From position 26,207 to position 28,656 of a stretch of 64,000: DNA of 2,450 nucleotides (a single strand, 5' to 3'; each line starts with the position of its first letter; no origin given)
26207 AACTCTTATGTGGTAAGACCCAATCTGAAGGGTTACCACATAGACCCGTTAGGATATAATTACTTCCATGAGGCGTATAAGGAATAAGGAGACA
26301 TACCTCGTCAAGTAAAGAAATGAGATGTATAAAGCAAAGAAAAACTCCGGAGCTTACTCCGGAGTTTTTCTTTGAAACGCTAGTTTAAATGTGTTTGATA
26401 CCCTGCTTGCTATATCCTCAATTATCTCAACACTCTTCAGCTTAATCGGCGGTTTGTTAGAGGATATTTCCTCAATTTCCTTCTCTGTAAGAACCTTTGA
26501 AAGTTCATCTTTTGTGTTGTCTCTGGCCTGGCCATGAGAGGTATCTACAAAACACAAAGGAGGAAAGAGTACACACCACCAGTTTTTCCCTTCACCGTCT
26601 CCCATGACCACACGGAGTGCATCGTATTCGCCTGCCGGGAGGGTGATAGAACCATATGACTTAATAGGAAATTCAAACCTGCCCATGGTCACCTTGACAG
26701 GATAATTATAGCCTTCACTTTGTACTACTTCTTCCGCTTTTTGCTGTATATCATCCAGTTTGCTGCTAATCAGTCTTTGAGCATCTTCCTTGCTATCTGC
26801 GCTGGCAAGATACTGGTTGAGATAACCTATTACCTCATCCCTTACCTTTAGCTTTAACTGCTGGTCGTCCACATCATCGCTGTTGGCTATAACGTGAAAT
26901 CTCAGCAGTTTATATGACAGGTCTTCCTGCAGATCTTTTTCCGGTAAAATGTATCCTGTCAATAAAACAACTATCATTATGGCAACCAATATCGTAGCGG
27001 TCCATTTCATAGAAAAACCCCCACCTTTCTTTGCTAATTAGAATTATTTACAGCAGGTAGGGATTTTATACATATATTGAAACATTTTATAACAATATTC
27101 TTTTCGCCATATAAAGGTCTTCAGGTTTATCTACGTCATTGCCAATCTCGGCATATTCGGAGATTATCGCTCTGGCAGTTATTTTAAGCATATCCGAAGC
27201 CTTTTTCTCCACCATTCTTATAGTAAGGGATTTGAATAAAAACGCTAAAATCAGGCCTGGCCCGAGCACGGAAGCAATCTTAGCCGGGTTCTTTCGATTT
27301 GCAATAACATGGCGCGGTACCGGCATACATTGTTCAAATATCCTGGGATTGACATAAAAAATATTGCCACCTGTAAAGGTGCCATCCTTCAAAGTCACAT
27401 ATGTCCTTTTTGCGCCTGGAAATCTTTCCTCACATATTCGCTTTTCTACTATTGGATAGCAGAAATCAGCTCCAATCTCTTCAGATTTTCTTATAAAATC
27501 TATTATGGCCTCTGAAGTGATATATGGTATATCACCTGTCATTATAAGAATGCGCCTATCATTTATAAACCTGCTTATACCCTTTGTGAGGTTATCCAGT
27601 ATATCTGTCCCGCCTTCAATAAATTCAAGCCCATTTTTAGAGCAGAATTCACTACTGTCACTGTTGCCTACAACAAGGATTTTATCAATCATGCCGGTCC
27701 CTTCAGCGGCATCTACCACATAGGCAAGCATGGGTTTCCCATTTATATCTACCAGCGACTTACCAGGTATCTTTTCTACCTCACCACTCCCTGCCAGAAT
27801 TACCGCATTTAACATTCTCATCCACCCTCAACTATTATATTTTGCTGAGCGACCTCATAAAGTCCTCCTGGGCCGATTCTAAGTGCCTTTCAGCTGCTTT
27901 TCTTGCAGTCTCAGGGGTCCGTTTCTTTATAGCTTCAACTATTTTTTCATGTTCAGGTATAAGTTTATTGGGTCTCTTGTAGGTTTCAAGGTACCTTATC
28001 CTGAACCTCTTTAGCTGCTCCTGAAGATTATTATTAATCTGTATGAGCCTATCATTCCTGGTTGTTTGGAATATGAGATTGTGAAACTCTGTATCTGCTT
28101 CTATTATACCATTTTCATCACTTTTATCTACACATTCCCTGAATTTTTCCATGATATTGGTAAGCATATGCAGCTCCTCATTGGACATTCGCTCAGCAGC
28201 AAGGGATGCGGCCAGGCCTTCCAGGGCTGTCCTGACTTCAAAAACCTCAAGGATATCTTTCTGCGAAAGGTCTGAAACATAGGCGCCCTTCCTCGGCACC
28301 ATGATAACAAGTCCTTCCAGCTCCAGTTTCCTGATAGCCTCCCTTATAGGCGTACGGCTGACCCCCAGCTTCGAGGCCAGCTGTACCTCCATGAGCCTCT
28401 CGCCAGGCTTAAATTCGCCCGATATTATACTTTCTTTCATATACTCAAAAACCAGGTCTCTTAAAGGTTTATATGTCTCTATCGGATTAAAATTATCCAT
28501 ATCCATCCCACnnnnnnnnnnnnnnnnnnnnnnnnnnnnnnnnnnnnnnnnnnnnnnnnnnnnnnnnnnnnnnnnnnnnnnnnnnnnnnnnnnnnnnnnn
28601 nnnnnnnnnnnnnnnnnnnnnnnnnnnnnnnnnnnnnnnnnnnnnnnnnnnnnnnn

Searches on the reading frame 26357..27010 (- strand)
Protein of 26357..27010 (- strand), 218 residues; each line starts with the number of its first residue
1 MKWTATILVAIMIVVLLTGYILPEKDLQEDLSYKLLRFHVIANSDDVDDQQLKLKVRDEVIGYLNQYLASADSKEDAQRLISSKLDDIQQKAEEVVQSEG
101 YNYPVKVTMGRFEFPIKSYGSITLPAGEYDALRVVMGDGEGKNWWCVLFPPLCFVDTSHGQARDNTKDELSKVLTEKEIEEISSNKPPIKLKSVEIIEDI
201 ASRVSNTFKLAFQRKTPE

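Call 25: search_protein_families(library=pfam, proteins=[window:26357-27010:-])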
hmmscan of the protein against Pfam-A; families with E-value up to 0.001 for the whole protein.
window:26357-27010:- (218 aa): 1 family
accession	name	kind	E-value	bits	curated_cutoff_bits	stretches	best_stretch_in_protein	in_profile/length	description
PF09551.15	Spore_II_R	-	6.7e-52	175.8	25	1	34-158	3-127/128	Stage II sporulation protein R (spore_II_R)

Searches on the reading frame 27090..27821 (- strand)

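Call 25: search_protein_families(library=pfam, proteins=[window:27090-27821:-])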
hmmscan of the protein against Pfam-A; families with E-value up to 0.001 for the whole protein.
window:27090-27821:- (244 aa): 4 families
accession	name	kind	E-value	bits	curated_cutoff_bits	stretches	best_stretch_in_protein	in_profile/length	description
PF12804.13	NTP_transf_3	-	2.6e-12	47.6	27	1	20-128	15-126/160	MobA-like NTP transferase domain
PF02348.25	CTP_transf_3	-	1.8e-08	34.9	22.6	1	17-122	12-123/217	Cytidylyltransferase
PF01128.25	IspD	-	5.8e-07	29.9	27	1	8-115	6-119/221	2-C-methyl-D-erythritol 4-phosphate cytidylyltransferase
PF01983.22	CofC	-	0.00043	20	22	0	29-114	31-114/217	Guanylyl transferase CofC like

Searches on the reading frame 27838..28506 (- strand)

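Call 26: search_protein_families(library=pfam, proteins=[window:27838-28506:-])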
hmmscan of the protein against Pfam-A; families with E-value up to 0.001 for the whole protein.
window:27838-28506:- (223 aa): 5 families
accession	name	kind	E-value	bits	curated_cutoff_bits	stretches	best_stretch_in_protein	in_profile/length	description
PF07729.17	FCD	-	4.3e-33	114.8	24.3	1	87-210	1-124/125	FCD domain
PF00392.27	GntR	-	1.4e-18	66.7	27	1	19-77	5-64/64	Bacterial regulatory proteins, gntR family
PF13412.12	HTH_24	-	0.00018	21.5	21.9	1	42-67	22-47/48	Winged helix-turn-helix DNA-binding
PF08279.18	HTH_11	-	0.00043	20.5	25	0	42-74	20-53/55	HTH domain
PF01325.25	Fe_dep_repress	-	0.00095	19.8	26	0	42-75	27-60/60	Iron dependent repressor, N-terminal DNA binding domain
